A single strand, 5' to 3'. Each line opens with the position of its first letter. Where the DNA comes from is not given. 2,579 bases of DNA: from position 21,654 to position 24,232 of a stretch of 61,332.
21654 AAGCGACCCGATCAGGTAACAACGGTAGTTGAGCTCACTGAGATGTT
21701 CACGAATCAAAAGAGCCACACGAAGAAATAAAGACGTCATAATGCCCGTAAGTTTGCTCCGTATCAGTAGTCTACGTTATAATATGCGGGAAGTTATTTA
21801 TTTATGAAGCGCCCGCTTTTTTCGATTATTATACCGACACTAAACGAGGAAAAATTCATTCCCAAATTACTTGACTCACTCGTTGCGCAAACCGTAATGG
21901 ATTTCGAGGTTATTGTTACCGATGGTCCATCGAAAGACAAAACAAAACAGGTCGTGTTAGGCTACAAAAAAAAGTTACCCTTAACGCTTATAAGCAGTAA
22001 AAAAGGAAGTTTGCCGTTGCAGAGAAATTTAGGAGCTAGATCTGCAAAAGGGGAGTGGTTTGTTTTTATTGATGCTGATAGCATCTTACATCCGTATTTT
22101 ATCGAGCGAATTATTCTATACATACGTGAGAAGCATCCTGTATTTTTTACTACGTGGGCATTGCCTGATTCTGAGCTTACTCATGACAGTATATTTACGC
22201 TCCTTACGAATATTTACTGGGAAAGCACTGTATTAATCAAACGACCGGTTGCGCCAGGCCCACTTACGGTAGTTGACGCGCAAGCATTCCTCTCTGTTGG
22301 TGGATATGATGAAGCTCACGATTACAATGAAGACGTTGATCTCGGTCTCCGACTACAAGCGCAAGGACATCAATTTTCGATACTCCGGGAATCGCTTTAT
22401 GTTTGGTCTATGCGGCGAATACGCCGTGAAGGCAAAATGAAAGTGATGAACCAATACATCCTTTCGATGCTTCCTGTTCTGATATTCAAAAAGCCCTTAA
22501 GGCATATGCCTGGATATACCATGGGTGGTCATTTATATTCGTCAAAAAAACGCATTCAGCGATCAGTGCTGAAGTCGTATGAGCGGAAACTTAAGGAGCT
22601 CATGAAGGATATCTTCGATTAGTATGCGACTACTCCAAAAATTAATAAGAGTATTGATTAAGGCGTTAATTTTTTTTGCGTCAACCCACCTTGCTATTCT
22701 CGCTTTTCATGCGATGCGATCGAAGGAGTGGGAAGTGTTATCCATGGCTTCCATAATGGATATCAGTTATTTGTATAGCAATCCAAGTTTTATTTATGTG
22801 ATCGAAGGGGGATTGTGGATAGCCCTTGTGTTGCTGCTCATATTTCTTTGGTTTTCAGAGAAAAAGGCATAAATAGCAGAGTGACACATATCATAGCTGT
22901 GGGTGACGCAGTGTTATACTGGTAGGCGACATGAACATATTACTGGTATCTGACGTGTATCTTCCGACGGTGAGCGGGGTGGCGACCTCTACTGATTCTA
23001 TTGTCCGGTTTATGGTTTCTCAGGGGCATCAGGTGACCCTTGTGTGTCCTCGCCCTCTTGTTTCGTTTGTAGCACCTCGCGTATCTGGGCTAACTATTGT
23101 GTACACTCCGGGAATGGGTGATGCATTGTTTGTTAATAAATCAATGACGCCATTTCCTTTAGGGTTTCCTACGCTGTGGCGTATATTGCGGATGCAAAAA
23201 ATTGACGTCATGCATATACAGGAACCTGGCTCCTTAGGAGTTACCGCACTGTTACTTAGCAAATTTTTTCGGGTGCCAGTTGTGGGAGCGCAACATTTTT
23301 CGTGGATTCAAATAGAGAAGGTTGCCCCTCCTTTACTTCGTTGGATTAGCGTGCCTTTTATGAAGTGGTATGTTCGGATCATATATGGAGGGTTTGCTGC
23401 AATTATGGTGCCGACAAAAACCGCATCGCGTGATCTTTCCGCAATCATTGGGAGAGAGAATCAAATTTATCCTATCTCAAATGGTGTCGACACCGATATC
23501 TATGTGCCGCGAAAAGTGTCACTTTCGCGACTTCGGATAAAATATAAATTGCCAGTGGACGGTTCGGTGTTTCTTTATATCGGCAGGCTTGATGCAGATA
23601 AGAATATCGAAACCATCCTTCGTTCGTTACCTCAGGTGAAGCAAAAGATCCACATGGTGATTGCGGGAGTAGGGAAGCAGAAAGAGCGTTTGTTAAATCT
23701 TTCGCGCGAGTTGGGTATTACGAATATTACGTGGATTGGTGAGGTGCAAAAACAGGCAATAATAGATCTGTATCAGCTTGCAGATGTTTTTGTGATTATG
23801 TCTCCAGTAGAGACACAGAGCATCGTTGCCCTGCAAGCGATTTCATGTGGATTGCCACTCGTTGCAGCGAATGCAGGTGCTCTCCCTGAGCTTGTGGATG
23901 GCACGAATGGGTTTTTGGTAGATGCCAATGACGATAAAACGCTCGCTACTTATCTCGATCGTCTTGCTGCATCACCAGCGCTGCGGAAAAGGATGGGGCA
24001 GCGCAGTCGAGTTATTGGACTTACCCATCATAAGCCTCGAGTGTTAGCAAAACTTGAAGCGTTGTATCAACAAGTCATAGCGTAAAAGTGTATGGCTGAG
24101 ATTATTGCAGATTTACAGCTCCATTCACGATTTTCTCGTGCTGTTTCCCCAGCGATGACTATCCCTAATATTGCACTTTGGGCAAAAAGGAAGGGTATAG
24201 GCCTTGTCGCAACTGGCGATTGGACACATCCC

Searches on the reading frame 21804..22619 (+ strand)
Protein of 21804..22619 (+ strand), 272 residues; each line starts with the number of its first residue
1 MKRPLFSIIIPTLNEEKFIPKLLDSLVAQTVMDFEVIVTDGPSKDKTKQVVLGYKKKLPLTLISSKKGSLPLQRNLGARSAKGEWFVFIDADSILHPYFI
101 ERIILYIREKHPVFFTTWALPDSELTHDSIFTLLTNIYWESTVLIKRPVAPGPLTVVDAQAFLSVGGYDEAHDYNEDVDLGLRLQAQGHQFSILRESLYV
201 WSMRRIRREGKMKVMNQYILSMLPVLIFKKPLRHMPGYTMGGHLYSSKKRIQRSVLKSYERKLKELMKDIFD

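Call 41: search_protein_families(library=pfam, proteins=[window:21804-22619:+], max_evalue=0.00001)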
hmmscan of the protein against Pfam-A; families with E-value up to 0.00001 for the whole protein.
window:21804-22619:+ (272 aa): 4 families
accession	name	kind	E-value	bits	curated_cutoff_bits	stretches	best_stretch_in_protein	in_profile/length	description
PF00535.33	Glycos_transf_2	-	5.8e-26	91.9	23.3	1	7-118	1-115/168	Glycosyl transferase family 2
PF13641.12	Glyco_tranf_2_3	-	1.8e-13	51.5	27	1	6-200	3-209/230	Glycosyltransferase like family 2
PF10111.15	Glyco_tranf_2_2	-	2.5e-10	40.7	27.3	1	7-192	1-207/276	Glycosyltransferase like family 2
PF13632.12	Glyco_trans_2_3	-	8.5e-07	29.4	27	1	85-197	1-119/198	Glycosyl transferase family group 2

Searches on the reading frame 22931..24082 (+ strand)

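Call 41: search_protein_families(library=pfam, proteins=[window:22931-24082:+], max_evalue=0.00001)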
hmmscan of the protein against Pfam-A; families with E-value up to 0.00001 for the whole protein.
window:22931-24082:+ (384 aa): 4 families
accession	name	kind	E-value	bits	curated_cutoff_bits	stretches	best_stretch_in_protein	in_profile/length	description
PF00534.26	Glycos_transf_1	-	2.3e-33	115.6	26.4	1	202-360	6-170/172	Glycosyl transferases group 1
PF13692.12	Glyco_trans_1_4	-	2.1e-28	99.8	27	1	213-346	3-140/142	Glycosyl transferases group 1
PF13439.12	Glyco_transf_4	-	7.9e-22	78.5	28.5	1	14-189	1-169/170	Glycosyltransferase Family 4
PF13579.12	Glyco_trans_4_4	-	6.5e-14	53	29.7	1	15-185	1-158/158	Glycosyl transferase 4-like domain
